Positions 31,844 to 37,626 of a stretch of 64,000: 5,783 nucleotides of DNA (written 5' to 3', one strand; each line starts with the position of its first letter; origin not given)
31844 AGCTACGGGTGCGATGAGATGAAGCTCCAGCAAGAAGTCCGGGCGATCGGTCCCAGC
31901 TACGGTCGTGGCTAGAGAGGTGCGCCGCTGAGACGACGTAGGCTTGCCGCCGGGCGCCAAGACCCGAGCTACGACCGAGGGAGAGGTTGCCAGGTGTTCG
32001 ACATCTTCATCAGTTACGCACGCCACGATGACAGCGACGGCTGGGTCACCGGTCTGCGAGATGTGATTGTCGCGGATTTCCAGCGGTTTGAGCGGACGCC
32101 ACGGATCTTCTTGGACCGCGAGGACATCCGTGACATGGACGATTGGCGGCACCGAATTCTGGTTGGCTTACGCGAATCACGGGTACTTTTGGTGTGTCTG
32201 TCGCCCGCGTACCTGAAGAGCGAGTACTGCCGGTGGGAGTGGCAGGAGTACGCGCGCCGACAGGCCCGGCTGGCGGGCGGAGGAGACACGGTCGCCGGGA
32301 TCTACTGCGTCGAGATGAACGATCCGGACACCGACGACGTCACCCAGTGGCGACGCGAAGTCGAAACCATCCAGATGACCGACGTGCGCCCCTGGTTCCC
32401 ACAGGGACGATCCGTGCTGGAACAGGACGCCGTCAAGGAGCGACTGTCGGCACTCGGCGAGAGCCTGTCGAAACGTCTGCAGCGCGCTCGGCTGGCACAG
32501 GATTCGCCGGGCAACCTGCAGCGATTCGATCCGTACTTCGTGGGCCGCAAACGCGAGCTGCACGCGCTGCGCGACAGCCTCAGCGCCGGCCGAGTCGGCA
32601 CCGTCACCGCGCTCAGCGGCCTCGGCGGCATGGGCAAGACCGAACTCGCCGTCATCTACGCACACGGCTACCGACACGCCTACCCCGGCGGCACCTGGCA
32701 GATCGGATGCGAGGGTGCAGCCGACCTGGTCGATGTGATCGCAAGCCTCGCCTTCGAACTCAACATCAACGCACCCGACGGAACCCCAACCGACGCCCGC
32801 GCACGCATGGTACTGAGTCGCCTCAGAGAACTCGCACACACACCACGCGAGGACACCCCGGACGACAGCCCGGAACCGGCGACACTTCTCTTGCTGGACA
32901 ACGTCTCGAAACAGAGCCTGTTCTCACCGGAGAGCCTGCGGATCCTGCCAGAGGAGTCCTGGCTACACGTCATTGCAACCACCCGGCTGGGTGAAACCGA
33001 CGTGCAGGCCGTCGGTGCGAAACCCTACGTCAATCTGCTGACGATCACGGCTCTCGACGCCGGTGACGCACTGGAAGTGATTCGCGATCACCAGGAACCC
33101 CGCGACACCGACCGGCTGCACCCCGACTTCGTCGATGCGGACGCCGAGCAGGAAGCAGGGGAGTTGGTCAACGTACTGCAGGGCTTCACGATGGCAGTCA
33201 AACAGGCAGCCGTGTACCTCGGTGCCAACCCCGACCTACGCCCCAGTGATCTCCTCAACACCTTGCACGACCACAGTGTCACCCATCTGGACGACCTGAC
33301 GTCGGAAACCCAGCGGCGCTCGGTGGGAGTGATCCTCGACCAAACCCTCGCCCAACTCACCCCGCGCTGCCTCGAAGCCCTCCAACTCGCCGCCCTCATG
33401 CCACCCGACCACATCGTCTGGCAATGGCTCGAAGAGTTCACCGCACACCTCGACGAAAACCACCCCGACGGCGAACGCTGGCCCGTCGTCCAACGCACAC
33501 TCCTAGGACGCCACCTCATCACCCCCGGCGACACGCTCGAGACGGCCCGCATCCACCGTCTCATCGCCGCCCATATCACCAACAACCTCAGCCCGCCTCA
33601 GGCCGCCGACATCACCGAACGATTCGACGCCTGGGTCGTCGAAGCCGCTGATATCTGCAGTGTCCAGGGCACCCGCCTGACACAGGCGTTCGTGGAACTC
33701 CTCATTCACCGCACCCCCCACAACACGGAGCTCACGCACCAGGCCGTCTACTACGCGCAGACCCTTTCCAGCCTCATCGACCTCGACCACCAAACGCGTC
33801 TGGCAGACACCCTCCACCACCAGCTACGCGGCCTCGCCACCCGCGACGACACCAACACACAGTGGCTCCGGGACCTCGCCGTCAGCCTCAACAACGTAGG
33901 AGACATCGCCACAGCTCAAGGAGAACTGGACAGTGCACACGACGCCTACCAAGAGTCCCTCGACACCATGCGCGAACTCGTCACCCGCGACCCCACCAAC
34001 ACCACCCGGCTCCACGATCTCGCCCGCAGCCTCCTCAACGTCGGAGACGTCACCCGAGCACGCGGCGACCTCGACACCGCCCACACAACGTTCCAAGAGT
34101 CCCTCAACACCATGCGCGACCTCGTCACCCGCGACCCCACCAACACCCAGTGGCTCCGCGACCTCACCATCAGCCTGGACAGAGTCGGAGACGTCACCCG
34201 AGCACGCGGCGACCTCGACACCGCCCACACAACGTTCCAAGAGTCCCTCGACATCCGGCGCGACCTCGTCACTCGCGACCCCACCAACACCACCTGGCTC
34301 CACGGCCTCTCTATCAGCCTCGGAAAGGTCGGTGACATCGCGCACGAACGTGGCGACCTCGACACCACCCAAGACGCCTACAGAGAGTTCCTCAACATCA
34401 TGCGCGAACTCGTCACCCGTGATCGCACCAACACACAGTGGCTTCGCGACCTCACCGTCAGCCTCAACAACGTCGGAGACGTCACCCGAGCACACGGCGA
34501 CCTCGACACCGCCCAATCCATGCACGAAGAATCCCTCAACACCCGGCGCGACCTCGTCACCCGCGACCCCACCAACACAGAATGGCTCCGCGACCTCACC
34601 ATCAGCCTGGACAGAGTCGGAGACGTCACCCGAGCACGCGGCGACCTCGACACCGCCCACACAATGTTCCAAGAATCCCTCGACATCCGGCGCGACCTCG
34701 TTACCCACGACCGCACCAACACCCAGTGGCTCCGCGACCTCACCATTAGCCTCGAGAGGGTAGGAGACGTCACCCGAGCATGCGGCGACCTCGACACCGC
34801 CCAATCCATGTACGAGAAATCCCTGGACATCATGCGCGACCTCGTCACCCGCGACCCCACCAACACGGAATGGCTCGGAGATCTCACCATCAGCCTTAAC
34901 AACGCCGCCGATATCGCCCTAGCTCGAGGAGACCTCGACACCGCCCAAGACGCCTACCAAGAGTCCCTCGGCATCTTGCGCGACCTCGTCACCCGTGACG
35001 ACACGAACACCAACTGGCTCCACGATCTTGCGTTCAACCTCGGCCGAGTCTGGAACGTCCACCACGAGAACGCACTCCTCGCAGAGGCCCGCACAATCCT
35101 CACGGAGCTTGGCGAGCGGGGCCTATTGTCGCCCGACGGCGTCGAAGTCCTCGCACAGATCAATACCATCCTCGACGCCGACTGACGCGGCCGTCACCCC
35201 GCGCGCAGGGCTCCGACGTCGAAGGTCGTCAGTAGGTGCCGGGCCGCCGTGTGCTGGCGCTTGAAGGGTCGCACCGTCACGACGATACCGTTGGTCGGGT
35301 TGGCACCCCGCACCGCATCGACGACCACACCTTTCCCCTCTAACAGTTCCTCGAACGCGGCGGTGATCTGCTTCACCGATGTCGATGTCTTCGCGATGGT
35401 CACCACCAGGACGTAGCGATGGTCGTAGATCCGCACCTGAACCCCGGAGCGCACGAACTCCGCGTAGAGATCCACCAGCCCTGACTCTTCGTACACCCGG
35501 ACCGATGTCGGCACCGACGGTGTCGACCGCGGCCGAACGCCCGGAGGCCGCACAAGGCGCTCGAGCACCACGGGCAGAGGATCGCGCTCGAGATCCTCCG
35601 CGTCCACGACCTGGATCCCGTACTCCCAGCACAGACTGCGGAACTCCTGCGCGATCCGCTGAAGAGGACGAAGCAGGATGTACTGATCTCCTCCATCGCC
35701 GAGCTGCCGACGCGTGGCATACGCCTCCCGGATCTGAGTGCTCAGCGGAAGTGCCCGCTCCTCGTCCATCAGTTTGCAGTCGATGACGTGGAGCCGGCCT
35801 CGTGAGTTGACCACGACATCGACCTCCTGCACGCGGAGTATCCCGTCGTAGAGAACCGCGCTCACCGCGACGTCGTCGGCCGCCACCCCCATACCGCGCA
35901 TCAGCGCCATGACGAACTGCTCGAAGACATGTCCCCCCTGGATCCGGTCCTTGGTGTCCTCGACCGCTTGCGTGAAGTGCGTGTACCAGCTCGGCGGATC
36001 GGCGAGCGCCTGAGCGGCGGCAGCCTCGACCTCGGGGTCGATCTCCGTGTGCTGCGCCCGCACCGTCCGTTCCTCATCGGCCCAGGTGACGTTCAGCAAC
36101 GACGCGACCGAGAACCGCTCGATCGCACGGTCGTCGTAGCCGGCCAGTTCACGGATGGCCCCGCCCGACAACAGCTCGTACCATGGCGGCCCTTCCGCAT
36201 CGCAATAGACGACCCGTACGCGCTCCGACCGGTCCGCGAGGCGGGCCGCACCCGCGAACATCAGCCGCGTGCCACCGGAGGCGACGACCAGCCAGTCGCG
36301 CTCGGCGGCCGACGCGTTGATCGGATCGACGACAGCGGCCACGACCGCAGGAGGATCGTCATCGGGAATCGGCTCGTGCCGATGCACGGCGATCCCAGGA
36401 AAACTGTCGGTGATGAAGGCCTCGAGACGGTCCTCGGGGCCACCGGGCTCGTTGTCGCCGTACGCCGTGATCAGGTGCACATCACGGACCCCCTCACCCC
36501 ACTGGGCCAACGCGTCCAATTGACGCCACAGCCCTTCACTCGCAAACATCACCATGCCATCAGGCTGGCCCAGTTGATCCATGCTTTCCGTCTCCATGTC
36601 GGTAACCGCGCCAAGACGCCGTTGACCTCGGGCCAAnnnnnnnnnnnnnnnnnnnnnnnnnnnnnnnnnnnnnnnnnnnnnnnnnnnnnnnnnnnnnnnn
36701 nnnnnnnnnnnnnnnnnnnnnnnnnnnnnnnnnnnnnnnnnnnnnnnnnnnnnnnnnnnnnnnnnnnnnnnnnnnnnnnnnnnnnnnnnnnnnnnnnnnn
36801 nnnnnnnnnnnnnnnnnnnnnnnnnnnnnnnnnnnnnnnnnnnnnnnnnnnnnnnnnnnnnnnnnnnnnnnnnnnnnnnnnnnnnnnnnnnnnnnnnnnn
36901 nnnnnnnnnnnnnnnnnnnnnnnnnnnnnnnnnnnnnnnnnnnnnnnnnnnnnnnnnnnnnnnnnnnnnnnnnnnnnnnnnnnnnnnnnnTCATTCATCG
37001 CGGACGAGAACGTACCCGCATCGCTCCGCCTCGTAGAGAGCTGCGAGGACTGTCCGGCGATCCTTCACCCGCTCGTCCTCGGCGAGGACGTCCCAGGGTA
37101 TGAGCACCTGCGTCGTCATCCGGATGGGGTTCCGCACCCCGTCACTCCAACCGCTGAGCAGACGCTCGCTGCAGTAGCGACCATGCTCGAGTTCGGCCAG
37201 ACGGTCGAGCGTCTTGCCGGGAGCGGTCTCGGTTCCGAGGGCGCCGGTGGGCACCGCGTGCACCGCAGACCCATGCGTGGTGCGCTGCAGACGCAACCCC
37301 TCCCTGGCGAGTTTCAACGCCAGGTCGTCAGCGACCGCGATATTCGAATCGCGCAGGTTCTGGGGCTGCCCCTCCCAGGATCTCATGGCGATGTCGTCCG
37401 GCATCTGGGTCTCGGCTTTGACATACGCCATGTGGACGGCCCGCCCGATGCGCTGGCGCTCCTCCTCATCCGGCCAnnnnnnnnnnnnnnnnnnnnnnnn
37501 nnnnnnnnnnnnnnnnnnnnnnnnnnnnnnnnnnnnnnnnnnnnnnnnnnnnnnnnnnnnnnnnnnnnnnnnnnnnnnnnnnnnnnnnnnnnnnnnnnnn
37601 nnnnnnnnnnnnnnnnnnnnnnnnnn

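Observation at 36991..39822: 943-aa 2TM / double-Rossmann / SLOG / RyR-domain protein: a possible nucleotide-gated membrane effector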

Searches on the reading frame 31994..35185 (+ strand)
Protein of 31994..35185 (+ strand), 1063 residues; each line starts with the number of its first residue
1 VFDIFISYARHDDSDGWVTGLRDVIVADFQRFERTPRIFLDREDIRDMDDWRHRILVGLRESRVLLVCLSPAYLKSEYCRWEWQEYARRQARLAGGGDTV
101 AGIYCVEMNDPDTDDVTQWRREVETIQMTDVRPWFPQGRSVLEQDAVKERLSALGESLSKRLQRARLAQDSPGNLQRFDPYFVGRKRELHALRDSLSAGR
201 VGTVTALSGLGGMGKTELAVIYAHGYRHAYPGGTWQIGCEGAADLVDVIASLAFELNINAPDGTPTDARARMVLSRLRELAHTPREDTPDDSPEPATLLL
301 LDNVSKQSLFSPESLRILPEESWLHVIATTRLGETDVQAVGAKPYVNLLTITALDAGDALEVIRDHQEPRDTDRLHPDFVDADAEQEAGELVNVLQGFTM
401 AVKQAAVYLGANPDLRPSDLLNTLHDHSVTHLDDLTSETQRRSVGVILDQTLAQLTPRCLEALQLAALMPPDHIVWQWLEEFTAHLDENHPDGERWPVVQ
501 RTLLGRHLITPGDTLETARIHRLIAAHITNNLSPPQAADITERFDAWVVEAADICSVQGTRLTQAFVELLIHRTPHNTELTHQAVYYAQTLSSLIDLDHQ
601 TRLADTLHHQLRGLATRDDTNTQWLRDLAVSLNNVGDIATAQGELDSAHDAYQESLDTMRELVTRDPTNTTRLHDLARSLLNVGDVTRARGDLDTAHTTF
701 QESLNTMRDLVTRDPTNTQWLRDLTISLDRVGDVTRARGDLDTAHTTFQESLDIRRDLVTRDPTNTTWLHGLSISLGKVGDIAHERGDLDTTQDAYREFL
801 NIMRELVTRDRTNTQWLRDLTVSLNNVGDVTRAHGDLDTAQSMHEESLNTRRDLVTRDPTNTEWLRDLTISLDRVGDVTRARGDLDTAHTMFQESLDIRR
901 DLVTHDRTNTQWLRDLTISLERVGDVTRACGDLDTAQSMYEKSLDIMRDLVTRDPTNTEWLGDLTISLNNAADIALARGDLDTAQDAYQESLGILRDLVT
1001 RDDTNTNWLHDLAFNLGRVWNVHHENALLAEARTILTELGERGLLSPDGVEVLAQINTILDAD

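Call 3: search_protein_families(library=pfam, proteins=[window:31994-35185:+], max_evalue=0.1)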
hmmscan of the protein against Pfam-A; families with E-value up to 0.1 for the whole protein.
window:31994-35185:+ (1063 aa): 22 families
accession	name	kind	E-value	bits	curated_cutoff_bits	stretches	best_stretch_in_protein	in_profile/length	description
PF13424.12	TPR_12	-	7.1e-34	116.3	30.1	7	919-996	5-76/77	Tetratricopeptide repeat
PF13374.12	TPR_10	-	6.9e-23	80.4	27.5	2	629-663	2-36/42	Tetratricopeptide repeat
PF17874.7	TPR_MalT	-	2.4e-17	63.6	45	5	633-758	44-155/336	MalT-like TPR region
PF09976.15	TPR_21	-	7.7e-15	55.6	25.5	1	636-676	153-191/193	Tetratricopeptide repeat-like domain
PF13676.11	TIR_2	-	1.3e-13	52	28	1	4-103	1-89/122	TIR domain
PF07719.23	TPR_2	-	8e-10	38.5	27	0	631-657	3-29/34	Tetratricopeptide repeat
PF13176.12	TPR_7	-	7.8e-09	35.4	27.9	0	920-949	2-31/36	Tetratricopeptide repeat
PF13428.12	TPR_14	-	9.7e-08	32.4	23.5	0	625-663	4-42/44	Tetratricopeptide repeat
PF14559.12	TPR_19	-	1.4e-07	32.2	25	0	641-690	3-45/68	Tetratricopeptide repeat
PF03704.23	BTAD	-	6.3e-06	27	22.1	1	633-761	10-139/146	Bacterial transcriptional activator domain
PF13414.12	TPR_11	-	6.6e-06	26.2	26.8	0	732-758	1-27/42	TPR repeat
PF00515.34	TPR_1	-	2.8e-05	24.2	27.8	0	629-656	1-28/34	Tetratricopeptide repeat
PF13181.12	TPR_8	-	4.5e-05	23.7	25.7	0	967-994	3-30/34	Tetratricopeptide repeat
PF23418.1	DUF7108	-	0.00037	20.9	27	0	862-881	58-77/84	Domain of unknown function (DUF7108)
PF13431.12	TPR_17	-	0.00066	20.2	24.4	0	661-690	4-33/34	Tetratricopeptide repeat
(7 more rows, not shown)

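Call 4: search_protein_families(library=padloc, proteins=[window:31994-35185:+], max_evalue=0.01)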
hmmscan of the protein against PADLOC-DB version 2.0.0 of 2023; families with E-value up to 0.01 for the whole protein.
window:31994-35185:+ (1063 aa): 3 families
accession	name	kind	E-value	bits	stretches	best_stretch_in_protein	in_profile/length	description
PDLC01169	TPR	-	8.2e-21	72.5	2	821-902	109-182/252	TPR repeats containing protein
PDLC05062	PDC-S66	-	9.4e-06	23.3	1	2-83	149-223/282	-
PDLC03284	MTase_II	-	0.00047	17.6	0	678-741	226-289/361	Type II methyltransferase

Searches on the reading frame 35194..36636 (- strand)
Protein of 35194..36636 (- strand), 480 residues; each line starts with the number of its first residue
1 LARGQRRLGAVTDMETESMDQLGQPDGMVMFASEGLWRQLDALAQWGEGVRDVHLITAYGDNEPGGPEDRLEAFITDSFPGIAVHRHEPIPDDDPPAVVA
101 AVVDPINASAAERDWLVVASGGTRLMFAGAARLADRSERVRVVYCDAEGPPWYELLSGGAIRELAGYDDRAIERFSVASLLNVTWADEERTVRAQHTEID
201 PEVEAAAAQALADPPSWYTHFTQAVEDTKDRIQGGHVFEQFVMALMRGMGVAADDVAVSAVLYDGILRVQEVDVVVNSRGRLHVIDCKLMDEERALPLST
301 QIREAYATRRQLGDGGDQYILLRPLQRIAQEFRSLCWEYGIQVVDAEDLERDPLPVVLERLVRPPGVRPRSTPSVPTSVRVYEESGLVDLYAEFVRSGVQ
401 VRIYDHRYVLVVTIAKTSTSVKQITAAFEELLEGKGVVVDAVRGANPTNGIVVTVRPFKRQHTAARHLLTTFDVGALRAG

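Call 3: search_protein_families(library=pfam, proteins=[window:35194-36636:-], max_evalue=0.1)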
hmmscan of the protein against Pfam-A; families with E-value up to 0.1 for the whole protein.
window:35194-36636:- (480 aa): 1 family
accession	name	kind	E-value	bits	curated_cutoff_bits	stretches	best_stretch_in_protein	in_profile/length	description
PF09002.17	Card1_endonuc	-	0.0075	16.3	26.4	1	229-293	4-69/136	Card1-like, endonuclease domain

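Call 4: search_protein_families(library=padloc, proteins=[window:35194-36636:-], max_evalue=0.01)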
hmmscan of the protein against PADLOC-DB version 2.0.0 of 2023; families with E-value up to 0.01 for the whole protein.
window:35194-36636:- (480 aa): 8 families
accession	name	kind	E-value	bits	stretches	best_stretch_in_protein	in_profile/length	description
PDLC01897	CARF4--CARF_PDDEXK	-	5.6e-09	33.8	1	223-351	238-357/369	-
PDLC01880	CARF4--CARF_PDDEXK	-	1.4e-06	25.9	1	227-289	232-295/364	-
PDLC01619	Csx1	-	5.3e-06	23.8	1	220-293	209-279/330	CAS-III; associated_signaling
PDLC01891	CARF4--CARF_PDDEXK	-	1.3e-05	23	1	218-320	189-285/319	-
PDLC01968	CARF_PDDEXK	-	0.00033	17.9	1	235-334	239-334/361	-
PDLC01887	CARF4--CARF_PDDEXK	-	0.00054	17.6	1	110-346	76-260/285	-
PDLC01037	Csx1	-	0.00075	17.1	1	119-317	83-277/320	ARF+Nuclease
PDLC01902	Can1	-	0.0043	13.7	1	245-304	483-540/598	-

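Call 10: search_protein_families(library=ncbifam, proteins=[window:35194-36636:-], max_evalue=0.1)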
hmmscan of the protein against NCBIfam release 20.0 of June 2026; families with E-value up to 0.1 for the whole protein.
window:35194-36636:- (480 aa): 0 families

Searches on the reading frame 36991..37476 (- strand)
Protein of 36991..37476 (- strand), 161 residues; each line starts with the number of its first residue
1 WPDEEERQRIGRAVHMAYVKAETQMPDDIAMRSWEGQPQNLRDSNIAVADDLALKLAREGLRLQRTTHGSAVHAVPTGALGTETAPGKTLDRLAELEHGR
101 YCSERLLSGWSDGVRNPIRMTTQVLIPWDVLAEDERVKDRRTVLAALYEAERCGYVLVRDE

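Call 88: search_dna_similar(query=window:36991-37476:-, collection=phages, mode=protein, max_evalue=0.001, max_rows=15)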
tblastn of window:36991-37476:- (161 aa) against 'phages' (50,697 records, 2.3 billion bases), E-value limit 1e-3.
No match.
